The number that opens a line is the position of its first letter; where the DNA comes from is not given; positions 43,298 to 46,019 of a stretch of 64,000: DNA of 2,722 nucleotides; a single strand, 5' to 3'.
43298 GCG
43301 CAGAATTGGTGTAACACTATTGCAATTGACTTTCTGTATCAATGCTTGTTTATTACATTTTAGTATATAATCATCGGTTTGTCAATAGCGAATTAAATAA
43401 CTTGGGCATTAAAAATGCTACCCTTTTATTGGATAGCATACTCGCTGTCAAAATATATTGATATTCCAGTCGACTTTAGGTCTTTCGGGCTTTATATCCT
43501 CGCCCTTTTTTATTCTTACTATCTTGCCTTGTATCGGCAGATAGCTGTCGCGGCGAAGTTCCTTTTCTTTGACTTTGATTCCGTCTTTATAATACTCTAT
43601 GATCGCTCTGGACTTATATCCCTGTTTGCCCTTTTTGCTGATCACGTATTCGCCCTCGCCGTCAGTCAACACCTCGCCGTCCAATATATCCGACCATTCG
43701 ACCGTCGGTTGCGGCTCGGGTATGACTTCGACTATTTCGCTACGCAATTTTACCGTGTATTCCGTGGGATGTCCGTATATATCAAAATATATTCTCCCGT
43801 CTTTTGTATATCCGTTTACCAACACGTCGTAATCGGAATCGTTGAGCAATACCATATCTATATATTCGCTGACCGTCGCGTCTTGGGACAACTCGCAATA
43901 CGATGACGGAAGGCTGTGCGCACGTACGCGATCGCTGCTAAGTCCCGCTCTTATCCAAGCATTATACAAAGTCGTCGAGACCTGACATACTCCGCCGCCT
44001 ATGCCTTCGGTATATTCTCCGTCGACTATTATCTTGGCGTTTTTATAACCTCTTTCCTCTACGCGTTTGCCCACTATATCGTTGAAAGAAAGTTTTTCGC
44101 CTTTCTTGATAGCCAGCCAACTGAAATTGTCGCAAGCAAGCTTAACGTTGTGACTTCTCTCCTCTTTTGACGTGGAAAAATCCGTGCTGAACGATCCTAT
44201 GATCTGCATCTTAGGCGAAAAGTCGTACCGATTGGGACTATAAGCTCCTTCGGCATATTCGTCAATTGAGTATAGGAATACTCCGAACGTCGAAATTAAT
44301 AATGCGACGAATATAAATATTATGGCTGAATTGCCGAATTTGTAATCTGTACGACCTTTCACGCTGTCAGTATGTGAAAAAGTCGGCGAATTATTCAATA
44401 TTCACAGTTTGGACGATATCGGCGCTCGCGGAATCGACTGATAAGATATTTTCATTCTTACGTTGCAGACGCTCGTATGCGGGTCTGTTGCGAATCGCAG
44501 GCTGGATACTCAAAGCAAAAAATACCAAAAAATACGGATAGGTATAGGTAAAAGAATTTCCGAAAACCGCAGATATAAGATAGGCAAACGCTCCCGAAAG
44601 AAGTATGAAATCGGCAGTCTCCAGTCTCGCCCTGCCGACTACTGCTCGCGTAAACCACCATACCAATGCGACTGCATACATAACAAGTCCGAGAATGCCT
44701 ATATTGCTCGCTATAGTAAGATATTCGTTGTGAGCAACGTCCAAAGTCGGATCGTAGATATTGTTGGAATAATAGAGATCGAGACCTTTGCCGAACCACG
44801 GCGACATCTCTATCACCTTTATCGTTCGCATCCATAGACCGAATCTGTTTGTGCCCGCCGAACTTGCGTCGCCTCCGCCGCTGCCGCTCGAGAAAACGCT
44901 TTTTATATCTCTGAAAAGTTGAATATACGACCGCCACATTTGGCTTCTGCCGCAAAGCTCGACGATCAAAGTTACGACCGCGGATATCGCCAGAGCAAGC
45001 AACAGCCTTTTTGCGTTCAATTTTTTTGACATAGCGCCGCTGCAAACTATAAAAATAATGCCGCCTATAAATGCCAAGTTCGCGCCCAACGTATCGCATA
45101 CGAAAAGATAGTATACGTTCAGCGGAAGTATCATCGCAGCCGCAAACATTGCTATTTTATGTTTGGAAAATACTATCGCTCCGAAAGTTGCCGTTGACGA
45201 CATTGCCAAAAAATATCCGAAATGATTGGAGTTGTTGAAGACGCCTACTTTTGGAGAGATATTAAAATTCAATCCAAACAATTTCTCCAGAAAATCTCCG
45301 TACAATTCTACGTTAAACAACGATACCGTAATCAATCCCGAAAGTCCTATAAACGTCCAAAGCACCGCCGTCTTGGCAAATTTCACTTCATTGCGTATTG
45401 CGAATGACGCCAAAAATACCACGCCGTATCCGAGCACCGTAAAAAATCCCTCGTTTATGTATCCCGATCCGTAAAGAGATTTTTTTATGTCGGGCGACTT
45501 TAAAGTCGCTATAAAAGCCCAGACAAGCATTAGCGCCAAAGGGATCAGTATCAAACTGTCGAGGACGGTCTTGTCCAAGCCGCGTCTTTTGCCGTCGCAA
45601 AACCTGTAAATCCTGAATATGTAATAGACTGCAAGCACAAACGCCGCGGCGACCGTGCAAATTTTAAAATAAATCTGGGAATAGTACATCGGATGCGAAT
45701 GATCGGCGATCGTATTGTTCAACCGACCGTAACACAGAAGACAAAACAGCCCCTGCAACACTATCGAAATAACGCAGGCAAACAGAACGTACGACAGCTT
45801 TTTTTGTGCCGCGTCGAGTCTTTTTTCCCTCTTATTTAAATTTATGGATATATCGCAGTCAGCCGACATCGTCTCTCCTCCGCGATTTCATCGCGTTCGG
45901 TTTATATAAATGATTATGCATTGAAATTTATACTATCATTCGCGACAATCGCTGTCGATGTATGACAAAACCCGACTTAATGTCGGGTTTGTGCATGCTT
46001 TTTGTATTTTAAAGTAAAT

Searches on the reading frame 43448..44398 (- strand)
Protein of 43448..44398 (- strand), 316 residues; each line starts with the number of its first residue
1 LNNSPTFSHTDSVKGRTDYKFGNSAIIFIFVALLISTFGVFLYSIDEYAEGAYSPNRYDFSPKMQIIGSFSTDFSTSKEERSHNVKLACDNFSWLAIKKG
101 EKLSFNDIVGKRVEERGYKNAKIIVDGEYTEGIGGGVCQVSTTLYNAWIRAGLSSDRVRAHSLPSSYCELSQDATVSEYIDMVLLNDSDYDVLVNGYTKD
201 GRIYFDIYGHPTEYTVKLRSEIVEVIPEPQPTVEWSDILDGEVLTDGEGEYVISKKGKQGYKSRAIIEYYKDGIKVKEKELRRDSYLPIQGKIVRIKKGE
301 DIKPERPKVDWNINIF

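Call 4: search_protein_families(library=pfam, proteins=[window:43448-44398:-], max_evalue=1)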
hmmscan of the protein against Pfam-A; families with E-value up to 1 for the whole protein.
window:43448-44398:- (316 aa): 2 families
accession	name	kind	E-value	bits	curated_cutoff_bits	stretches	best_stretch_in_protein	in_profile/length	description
PF04294.18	VanW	-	4.3e-40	136.7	27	1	80-208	1-130/130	VanW like protein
PF07501.17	G5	-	0.049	14.3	23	1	248-294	24-70/75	G5 domain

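Call 7: search_protein_families(library=ncbifam, proteins=[window:43448-44398:-], max_evalue=1)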
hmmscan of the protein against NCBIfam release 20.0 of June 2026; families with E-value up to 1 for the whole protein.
window:43448-44398:- (316 aa): 3 families
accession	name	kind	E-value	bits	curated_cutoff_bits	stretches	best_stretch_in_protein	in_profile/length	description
NF033128.2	vanW-gen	equivalog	1.5e-12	47.7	365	1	78-238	67-234/271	glycopeptide resistance accessory protein VanW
NF033122.1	vanW-B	exception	9.4e-11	41.5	610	1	78-194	68-190/275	glycopeptide resistance accessory protein VanW-B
NF033123.1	vanW-G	exception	5.1e-09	36.3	600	1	80-205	69-200/273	glycopeptide resistance accessory protein VanW-G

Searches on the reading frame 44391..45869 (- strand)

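Call 7: search_protein_families(library=ncbifam, proteins=[window:44391-45869:-], max_evalue=1)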
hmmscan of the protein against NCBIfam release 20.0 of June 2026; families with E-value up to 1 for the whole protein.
window:44391-45869:- (492 aa): 0 families

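Call 58: search_protein_families(library=pfam, proteins=[window:44391-45869:-], max_evalue=0.001)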
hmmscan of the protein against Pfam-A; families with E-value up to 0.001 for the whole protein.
window:44391-45869:- (492 aa): 1 family
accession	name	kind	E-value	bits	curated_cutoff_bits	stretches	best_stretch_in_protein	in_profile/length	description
PF04932.20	Wzy_C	-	1.5e-12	47.9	31.7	1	253-398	8-148/149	O-Antigen ligase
